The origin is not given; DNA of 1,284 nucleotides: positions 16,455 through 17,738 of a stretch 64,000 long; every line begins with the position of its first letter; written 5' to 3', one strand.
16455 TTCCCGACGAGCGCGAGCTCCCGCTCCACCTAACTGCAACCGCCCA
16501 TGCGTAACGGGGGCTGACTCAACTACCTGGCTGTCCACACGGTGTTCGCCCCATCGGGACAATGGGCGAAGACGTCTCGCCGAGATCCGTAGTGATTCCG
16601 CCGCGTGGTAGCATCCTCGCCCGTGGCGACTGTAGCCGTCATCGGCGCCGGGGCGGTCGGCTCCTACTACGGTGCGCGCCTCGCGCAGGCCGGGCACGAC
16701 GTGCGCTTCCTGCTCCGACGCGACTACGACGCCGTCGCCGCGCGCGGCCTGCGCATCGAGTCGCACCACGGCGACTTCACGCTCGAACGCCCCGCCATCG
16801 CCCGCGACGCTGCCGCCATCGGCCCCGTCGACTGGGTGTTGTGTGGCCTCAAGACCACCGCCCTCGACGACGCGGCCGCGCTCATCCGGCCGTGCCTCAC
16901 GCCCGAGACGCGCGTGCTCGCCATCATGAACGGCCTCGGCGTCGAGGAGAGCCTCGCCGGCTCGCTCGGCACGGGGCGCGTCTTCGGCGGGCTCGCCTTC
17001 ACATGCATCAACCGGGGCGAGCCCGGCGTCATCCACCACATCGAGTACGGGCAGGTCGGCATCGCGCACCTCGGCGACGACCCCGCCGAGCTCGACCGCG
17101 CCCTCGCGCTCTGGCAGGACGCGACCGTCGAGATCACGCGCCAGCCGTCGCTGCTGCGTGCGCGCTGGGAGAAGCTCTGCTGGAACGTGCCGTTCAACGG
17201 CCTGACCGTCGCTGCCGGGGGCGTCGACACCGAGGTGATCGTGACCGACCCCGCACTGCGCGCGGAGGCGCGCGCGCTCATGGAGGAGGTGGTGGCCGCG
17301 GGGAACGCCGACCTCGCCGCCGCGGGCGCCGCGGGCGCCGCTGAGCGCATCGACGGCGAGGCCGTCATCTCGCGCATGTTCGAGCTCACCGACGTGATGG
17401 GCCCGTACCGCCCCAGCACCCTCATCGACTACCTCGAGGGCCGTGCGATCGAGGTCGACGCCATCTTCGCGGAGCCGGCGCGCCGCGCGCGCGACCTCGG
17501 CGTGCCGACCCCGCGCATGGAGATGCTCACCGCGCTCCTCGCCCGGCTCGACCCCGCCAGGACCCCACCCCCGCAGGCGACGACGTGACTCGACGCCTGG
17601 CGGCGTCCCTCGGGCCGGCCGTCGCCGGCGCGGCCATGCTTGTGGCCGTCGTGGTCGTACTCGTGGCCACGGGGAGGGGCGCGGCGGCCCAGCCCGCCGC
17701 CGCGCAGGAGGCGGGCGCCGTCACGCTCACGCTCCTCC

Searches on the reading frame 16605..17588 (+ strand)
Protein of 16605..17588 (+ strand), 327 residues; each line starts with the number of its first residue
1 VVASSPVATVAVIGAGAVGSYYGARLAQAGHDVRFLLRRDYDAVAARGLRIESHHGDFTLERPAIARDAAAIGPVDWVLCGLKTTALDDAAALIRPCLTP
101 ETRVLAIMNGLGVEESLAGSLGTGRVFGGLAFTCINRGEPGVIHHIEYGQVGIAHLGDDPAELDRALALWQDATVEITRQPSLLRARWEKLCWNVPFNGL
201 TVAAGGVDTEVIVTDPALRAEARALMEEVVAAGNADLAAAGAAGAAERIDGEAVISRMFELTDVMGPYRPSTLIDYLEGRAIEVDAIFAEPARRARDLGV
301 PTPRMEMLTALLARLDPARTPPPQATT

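Call 62: search_protein_families(library=pfam, proteins=[window:16605-17588:+], max_evalue=0.00001)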
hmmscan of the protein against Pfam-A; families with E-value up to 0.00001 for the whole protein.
window:16605-17588:+ (327 aa): 2 families
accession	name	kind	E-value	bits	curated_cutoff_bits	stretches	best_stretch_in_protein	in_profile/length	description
PF02558.23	ApbA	-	6e-39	133.5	22.2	1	10-155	1-147/150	Ketopantoate reductase PanE/ApbA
PF08546.17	ApbA_C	-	3.8e-24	85.9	22.7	1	184-314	3-123/125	Ketopantoate reductase PanE/ApbA C terminal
